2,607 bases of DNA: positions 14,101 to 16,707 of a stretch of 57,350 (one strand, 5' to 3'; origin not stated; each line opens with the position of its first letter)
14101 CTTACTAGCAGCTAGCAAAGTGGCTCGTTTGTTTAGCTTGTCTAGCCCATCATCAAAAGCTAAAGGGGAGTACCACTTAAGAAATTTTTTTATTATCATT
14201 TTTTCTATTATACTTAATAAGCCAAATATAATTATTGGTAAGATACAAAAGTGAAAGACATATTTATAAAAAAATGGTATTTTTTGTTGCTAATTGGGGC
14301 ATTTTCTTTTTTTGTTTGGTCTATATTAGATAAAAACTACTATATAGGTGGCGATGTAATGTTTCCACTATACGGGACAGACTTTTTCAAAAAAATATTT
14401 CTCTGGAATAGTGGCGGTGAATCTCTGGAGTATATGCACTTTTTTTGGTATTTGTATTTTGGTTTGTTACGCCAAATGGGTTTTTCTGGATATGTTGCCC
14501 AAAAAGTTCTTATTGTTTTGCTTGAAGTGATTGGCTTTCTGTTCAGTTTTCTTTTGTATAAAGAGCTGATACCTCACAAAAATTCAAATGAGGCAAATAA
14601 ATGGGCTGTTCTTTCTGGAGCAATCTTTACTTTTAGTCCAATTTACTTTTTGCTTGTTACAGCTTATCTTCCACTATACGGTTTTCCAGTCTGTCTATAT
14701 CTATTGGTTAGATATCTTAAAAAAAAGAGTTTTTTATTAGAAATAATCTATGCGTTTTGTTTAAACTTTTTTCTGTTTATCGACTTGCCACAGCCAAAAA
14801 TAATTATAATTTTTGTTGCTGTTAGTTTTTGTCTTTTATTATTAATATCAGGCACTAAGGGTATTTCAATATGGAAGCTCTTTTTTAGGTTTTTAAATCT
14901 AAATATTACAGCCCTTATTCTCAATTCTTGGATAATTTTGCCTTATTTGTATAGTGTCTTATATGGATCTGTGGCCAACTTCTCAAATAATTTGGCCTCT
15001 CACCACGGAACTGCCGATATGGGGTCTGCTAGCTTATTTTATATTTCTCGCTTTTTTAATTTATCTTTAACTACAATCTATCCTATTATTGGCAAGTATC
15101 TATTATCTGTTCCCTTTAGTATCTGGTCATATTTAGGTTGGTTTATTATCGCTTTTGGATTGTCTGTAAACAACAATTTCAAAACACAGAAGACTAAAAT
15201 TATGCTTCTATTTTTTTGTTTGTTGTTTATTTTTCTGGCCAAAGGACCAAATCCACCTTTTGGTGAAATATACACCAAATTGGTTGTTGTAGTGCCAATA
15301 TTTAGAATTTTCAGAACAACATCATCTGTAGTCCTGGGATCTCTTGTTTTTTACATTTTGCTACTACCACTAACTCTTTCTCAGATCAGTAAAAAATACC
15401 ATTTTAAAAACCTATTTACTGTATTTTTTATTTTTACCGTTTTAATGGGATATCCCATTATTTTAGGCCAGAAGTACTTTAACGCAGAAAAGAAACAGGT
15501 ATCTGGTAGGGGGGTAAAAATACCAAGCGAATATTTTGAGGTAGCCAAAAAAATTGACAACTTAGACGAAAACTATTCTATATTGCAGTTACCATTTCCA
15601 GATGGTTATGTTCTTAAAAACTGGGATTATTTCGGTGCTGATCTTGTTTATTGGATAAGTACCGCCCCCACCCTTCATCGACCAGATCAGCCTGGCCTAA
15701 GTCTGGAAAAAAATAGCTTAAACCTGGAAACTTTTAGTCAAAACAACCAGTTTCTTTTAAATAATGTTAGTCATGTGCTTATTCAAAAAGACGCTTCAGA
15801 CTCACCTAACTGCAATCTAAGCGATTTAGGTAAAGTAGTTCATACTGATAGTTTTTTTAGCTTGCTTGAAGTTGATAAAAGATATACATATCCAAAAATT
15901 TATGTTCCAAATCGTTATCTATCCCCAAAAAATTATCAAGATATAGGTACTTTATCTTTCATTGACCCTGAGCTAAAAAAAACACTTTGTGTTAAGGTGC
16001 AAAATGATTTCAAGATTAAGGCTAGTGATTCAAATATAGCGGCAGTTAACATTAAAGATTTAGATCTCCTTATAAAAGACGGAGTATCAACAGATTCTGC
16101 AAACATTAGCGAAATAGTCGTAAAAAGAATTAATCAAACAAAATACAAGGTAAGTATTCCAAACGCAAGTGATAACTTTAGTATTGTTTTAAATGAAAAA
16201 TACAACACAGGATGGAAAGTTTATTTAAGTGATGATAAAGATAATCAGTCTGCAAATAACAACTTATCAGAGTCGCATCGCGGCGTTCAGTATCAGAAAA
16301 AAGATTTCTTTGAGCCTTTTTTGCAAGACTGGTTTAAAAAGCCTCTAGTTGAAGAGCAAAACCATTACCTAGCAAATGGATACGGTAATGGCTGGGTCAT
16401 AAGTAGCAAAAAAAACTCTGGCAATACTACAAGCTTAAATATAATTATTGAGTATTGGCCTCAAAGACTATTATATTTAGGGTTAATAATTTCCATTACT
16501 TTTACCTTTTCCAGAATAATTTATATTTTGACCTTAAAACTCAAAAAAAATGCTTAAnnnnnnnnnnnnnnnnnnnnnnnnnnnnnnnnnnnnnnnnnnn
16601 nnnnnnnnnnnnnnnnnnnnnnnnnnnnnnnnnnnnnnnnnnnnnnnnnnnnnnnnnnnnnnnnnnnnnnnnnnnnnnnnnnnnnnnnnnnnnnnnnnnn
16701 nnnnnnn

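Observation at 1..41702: Roughly 40 kb glycan-assembly super-cluster with an unusual excess of GT-C-type membrane transferases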

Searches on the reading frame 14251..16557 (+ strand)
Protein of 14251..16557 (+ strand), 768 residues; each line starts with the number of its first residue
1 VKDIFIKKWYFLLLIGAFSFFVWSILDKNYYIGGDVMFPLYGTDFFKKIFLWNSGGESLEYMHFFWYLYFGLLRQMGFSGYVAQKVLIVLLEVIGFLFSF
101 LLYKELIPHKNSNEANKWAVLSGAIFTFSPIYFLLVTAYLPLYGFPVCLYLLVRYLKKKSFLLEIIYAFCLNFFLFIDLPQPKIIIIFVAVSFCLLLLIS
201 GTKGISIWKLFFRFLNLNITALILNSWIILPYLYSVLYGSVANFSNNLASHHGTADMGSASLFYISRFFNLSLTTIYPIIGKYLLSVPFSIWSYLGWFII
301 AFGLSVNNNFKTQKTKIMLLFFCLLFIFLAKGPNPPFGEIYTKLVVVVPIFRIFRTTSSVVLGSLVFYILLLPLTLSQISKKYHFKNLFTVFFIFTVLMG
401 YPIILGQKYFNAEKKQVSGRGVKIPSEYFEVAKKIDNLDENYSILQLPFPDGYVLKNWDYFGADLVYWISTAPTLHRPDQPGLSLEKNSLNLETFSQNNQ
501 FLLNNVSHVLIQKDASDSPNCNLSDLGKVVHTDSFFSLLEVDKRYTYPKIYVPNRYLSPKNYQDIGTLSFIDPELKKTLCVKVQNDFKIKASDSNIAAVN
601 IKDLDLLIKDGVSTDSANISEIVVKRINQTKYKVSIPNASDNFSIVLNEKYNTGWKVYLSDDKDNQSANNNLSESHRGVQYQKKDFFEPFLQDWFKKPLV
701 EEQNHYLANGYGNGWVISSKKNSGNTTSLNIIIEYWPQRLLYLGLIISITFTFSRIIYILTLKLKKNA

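Call 4: search_protein_families(library=pfam, proteins=[window:14251-16557:+], max_evalue=0.01)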
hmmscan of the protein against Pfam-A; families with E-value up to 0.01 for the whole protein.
window:14251-16557:+ (768 aa): 0 families

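Call 9: search_protein_families(library=pfam, proteins=[window:14251-16557:+], max_evalue=10)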
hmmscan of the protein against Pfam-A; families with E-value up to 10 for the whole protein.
window:14251-16557:+ (768 aa): 0 families

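Call 10: search_protein_families(library=ncbifam, proteins=[window:14251-16557:+], max_evalue=1)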
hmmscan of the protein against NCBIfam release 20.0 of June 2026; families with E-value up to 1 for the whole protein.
window:14251-16557:+ (768 aa): 0 families

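Call 11: find_encoding_contigs(protein=window:14251-16557:+, flank=10000, max_places=6)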
Protein window:14251-16557:+ (768 aa): no gene with exactly this product is on record in the collection.

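Call 14: find_homologous_proteins(query=window:14251-16557:+, max_evalue=0.001)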
Query window:14251-16557:+ (768 aa): 25 proteins with E <= 0.001 among 8000 candidates.
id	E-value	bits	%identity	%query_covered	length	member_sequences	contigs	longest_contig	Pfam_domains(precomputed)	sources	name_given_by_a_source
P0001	0.0e+0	1643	100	95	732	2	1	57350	-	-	-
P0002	0.0e+0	1287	73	100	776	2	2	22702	-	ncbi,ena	-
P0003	0.0e+0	1267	72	100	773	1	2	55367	-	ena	-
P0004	3.6e-203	695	45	99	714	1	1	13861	-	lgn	-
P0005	2.9e-198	679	44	97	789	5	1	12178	-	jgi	-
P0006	1.9e-142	494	38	75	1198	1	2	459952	-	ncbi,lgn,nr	ncbi:hypothetical protein KKC62_02385 [Patescibacteria group bacterium]|nr:hypothetical protein [Pat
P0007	1.1e-140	489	39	76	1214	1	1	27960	-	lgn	-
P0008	9.8e-134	466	35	97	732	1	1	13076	-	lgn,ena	-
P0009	7.2e-123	430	33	94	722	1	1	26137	-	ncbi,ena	-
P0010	3.8e-121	424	39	67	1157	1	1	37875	-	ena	-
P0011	6.2e-120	420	33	97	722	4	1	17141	-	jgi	-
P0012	2.9e-119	418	39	73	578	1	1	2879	-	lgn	-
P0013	1.5e-116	409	35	95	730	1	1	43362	-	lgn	-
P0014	3.9e-113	397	33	98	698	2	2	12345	-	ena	-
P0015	3.6e-106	374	38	66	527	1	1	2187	-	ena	-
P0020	1.0e-88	317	31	96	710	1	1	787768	-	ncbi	-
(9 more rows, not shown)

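Call 17: search_solved_structures(query=A1, max_evalue=10, show_alignments=2)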
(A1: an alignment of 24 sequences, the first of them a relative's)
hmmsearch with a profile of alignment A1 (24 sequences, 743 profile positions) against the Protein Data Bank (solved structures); distinct sequences matched with E-value up to 10: 5.
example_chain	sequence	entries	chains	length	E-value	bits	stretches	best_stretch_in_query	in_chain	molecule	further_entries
4a42_A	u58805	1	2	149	0.56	11.2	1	584-651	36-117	ALPHA-N-ACETYLGLUCOSAMINIDASE FAMILY PROTEIN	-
4u4p_B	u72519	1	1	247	0.96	10.4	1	529-620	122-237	Structural maintenance of chromosomes protein 4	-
8j07_k2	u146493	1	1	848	1.5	9.7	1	454-594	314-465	Dynein axonemal intermediate chain 4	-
6w98_A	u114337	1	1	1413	2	9.4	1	53-139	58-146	F5/8 type C domain-containing protein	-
6wbx_A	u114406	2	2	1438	2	9.3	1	53-139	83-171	DUF3367 domain-containing protein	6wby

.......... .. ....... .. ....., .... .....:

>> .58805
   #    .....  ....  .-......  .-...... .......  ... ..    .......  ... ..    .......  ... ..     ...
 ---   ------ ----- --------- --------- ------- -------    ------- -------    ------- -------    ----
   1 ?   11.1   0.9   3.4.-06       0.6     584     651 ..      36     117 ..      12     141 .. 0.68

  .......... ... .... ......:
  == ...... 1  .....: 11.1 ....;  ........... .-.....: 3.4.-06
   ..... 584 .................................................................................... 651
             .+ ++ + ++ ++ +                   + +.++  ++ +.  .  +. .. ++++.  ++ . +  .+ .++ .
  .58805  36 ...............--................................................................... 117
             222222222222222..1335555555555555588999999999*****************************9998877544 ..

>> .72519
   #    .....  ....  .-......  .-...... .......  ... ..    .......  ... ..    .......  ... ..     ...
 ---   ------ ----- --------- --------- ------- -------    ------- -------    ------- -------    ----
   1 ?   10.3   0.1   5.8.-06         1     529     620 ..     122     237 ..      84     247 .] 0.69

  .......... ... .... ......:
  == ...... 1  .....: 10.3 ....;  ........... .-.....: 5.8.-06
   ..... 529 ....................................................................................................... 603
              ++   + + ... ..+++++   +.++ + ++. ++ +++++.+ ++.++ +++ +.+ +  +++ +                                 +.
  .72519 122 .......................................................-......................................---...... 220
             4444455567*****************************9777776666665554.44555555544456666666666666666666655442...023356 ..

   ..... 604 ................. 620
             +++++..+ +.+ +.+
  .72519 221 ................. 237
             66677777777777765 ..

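Call 18: find_encoding_contigs(protein=P0003, flank=10000, max_places=3)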
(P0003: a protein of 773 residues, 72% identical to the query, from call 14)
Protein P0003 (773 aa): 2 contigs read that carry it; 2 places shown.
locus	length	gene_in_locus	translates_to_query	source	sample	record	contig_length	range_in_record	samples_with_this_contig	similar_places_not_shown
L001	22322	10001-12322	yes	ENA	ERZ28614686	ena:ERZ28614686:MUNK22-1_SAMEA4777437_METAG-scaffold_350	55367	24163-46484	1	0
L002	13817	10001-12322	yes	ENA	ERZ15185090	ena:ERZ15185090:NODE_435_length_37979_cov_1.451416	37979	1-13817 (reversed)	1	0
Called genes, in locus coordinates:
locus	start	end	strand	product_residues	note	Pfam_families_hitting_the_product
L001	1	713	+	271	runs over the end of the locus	PF00535:Glycos_transf_2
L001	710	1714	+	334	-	PF00535:Glycos_transf_2, PF10111:Glyco_tranf_2_2, PF13632:Glyco_trans_2_3 (weak)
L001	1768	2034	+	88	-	PF13459:Fer4_15, PF13370:Fer4_13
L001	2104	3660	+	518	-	PF04055:Radical_SAM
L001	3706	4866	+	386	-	PF13439:Glyco_transf_4, PF00534:Glycos_transf_1, PF13692:Glyco_trans_1_4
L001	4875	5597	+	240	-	PF02353:CMAS (weak), PF13489:Methyltransf_23, PF13847:Methyltransf_31, PF08241:Methyltransf_11, PF08242:Methyltransf_12, PF13649:Methyltransf_25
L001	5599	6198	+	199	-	PF13489:Methyltransf_23, PF01209:Ubie_methyltran (weak), PF02353:CMAS (weak), PF07021:MetW, PF13847:Methyltransf_31, PF08241:Methyltransf_11, PF08242:Methyltransf_12, PF13649:Methyltransf_25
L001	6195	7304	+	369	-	PF13439:Glyco_transf_4 (weak), PF00534:Glycos_transf_1, PF13692:Glyco_trans_1_4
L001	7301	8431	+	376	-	PF20706:GT4-conflict, PF00534:Glycos_transf_1, PF13692:Glyco_trans_1_4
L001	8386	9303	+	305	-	PF13489:Methyltransf_23, PF13679:Methyltransf_32 (weak), PF08241:Methyltransf_11 (weak), PF08242:Methyltransf_12 (weak), PF13649:Methyltransf_25, PF13847:Methyltransf_31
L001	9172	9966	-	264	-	PF01209:Ubie_methyltran (weak), PF03141:Methyltransf_29 (weak), PF13489:Methyltransf_23, PF07021:MetW, PF13847:Methyltransf_31, PF08241:Methyltransf_11, PF08242:Methyltransf_12, PF13649:Methyltransf_25, +2 more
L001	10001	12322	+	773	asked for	-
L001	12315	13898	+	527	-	-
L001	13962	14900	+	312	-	PF02661:Fic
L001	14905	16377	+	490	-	-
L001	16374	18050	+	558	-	-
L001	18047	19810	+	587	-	-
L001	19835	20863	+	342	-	PF01370:Epimerase, PF16363:GDP_Man_Dehyd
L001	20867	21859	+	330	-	PF01370:Epimerase, PF04321:RmlD_sub_bind, PF16363:GDP_Man_Dehyd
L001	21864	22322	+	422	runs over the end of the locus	PF01943:Polysacc_synt, PF13440:Polysacc_synt_3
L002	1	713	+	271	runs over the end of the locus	PF00535:Glycos_transf_2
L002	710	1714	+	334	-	PF00535:Glycos_transf_2, PF10111:Glyco_tranf_2_2, PF13632:Glyco_trans_2_3 (weak)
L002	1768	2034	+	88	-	PF13459:Fer4_15, PF13370:Fer4_13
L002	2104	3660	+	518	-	PF04055:Radical_SAM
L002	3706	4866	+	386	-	PF13439:Glyco_transf_4, PF00534:Glycos_transf_1, PF13692:Glyco_trans_1_4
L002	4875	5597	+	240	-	PF02353:CMAS (weak), PF13489:Methyltransf_23, PF13847:Methyltransf_31, PF08241:Methyltransf_11, PF08242:Methyltransf_12, PF13649:Methyltransf_25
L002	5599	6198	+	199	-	PF13489:Methyltransf_23, PF01209:Ubie_methyltran (weak), PF02353:CMAS (weak), PF07021:MetW, PF13847:Methyltransf_31, PF08241:Methyltransf_11, PF08242:Methyltransf_12, PF13649:Methyltransf_25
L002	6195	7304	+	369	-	PF13439:Glyco_transf_4 (weak), PF00534:Glycos_transf_1, PF13692:Glyco_trans_1_4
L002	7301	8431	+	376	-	PF20706:GT4-conflict, PF00534:Glycos_transf_1, PF13692:Glyco_trans_1_4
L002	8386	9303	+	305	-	PF13489:Methyltransf_23, PF13679:Methyltransf_32 (weak), PF08241:Methyltransf_11 (weak), PF08242:Methyltransf_12 (weak), PF13649:Methyltransf_25, PF13847:Methyltransf_31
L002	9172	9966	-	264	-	PF01209:Ubie_methyltran (weak), PF03141:Methyltransf_29 (weak), PF13489:Methyltransf_23, PF07021:MetW, PF13847:Methyltransf_31, PF08241:Methyltransf_11, PF08242:Methyltransf_12, PF13649:Methyltransf_25, +2 more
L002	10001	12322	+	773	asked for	-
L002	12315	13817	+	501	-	?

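Call 19: find_encoding_contigs(protein=P0020, flank=10000, max_places=3)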
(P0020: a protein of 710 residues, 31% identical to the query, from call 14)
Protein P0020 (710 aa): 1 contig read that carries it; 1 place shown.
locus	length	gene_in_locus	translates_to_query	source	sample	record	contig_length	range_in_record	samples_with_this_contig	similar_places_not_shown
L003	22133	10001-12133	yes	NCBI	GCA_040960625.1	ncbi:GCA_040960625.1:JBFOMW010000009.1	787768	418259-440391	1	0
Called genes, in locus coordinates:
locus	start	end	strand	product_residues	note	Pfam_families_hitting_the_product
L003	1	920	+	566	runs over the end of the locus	PF02776:TPP_enzyme_N, PF00205:TPP_enzyme_M, PF02775:TPP_enzyme_C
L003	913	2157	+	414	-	PF01041:DegT_DnrJ_EryC1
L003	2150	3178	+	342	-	PF00535:Glycos_transf_2, PF10111:Glyco_tranf_2_2 (faint), PF13641:Glyco_tranf_2_3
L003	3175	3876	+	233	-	PF03848:TehB (weak), PF05401:NodS (weak), PF13489:Methyltransf_23, PF05175:MTS, PF13847:Methyltransf_31, PF08241:Methyltransf_11, PF08242:Methyltransf_12, PF13649:Methyltransf_25, +1 more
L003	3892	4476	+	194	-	PF00132:Hexapep, PF14602:Hexapep_2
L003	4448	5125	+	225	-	PF03291:mRNA_G-N7_MeTrfase (weak), PF13489:Methyltransf_23, PF07021:MetW (weak), PF13847:Methyltransf_31, PF08241:Methyltransf_11, PF08242:Methyltransf_12, PF13649:Methyltransf_25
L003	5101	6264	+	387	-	PF13439:Glyco_transf_4, PF20706:GT4-conflict, PF00534:Glycos_transf_1, PF13692:Glyco_trans_1_4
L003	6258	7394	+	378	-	PF00534:Glycos_transf_1, PF13692:Glyco_trans_1_4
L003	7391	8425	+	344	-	PF00535:Glycos_transf_2, PF10111:Glyco_tranf_2_2 (weak)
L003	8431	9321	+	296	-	PF01073:3Beta_HSD, PF01370:Epimerase, PF04321:RmlD_sub_bind, PF16363:GDP_Man_Dehyd, PF07993:NAD_binding_4, PF02719:Polysacc_synt_2 (weak)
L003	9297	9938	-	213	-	PF05148:Methyltransf_8 (weak), PF13489:Methyltransf_23, PF13847:Methyltransf_31, PF08241:Methyltransf_11, PF08242:Methyltransf_12 (weak), PF13649:Methyltransf_25 (weak), PF01209:Ubie_methyltran (weak)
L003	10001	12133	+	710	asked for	-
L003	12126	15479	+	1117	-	-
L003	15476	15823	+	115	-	-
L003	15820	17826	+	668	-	-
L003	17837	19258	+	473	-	PF02310:B12-binding, PF19864:Radical_SAM_N2 (faint), PF04055:Radical_SAM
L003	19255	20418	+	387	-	PF00534:Glycos_transf_1, PF13692:Glyco_trans_1_4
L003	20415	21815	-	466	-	PF09852:DUF2079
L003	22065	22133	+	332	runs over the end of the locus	PF01073:3Beta_HSD, PF01370:Epimerase, PF02719:Polysacc_synt_2, PF04321:RmlD_sub_bind, PF05368:NmrA (weak), PF07993:NAD_binding_4 (faint), PF13460:NAD_binding_10, PF16363:GDP_Man_Dehyd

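Call 26: predict_structure(alignment_id=A1)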
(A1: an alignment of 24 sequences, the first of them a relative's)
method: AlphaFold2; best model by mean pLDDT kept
length: 732 residues; sequences in the alignment: 24
mean_pLDDT: 80.2   pTM: 0.82
mean pLDDT of the five models: 80.2, 77.2, 73.5, 73.3, 72.5
residues with pLDDT >= 90: 239; 70-90: 338; 50-70: 93; < 50: 62
segments of 3 or more residues with pLDDT < 50: 450-464, 526-538, 546-567, 628-632
pLDDT, mean of each block of 10 residues (from residue 1): 64 81 85 85 83 92 96 79 96 81 81 96 92 93 84 96 91 95 95 91 76 75 87 85 88 94 93 85 96 89 88 77 89 96 90 95 90 73 77 90 80 77 84 81 63 33 58 88 70 90 84 80 52 45 49 43 49 55 78 88 82 88 70 66 73 71 83 78 62 87 93 93 78 58
secondary structure, 60 per line:
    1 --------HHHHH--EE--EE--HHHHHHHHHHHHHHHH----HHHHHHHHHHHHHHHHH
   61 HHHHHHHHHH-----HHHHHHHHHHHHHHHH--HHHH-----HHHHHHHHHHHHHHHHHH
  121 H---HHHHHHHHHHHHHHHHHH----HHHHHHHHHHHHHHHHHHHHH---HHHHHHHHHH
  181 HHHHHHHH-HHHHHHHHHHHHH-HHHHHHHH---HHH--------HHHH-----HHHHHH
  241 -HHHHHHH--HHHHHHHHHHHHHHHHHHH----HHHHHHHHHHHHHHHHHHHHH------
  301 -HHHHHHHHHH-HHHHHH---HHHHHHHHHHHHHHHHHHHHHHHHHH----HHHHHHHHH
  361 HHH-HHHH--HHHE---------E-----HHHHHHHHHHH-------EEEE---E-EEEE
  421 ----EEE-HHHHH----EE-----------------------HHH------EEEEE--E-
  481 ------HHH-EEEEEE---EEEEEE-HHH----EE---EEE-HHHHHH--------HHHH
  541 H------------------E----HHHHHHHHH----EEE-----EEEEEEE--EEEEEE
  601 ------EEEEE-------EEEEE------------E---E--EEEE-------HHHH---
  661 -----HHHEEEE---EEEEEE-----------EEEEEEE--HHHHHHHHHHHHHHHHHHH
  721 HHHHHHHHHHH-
elements in order (helices of 4 or more, strands of 3 or more residues): H9-13 H24-39 H44-70 H76-91 H94-97 H103-121 H125-142 H147-167 H171-188 H190-202 H204-211 H226-229 H235-240 H242-248 H251-269 H274-294 H302-311 H313-318 H322-347 H352-363 H365-368 H390-400 E408-411 E417-420 E425-427 H429-433 E472-476 E491-496 E500-505 E519-521 H523-528 H537-541 H565-573 E578-580 E586-592 E595-600 E607-611 E619-623 E643-646 H654-657 E669-672 E676-681 E693-699 H702-731

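Call 28: search_protein_families(library=pfam, proteins=[L001:12315-13898:+, L001:14905-16377:+, L001:16374-18050:+, L001:18047-19810:+, L003:12126-15479:+, L003:15820-17826:+, L003:15476-15823:+, P0006], max_evalue=1)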
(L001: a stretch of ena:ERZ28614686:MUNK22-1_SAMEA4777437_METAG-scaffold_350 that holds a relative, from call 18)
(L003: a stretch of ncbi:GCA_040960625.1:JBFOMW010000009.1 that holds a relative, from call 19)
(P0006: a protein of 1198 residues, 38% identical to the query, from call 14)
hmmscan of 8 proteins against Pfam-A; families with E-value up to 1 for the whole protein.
L001:12315-13898:+ (527 aa): 1 family
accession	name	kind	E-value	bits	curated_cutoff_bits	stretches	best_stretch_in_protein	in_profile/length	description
PF01833.30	TIG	-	0.0046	17.3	20.9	1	444-522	6-84/84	IPT/TIG domain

L001:14905-16377:+ (490 aa): 1 family
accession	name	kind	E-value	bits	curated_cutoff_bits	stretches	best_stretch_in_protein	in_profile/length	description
PF13231.12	PMT_2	-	0.00077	20.1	26.1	1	65-192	7-145/160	Dolichyl-phosphate-mannose-protein mannosyltransferase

L001:16374-18050:+ (558 aa): 1 family
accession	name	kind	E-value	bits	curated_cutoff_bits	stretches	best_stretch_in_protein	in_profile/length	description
PF13231.12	PMT_2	-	0.4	11.3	26.1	1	66-209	13-154/160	Dolichyl-phosphate-mannose-protein mannosyltransferase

L001:18047-19810:+ (587 aa): 2 families
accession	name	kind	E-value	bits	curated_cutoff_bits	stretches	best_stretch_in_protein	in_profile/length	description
PF13231.12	PMT_2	-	0.0029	18.2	26.1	1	84-218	17-150/160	Dolichyl-phosphate-mannose-protein mannosyltransferase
PF03779.20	SPW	-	0.0096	16.8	31.5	1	79-140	17-77/93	SPW repeat domain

L003:12126-15479:+ (1117 aa): 2 families
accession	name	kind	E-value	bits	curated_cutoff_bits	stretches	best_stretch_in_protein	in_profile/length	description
PF18915.5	DUF5667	-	0.00038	21.3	27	1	645-745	2-91/99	Domain of unknown function (DUF5667)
PF22718.1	SNaCT13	-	0.033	14.8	27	1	704-773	82-151/158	Short NACHT-associated C-Terminal domain, family 13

L003:15820-17826:+ (668 aa): 1 family
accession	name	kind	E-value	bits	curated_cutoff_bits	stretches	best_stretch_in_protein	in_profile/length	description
PF06961.18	DUF1294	-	0.013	16.2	25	1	301-330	12-42/55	Protein of unknown function (DUF1294)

L003:15476-15823:+ (115 aa): 0 families

P0006 (1198 aa): 2 families
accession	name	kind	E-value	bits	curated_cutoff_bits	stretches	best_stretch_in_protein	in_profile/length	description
PF25275.1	Golvesin_C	-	0.0011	19.5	31.6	1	768-839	40-109/132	Golvesin C-terminal domain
PF11847.13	GT-C_AftD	-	0.31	9.3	26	0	70-133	59-118/661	Alpha-(1->3)-arabinofuranosyltransferase, N-terminal GT-C domain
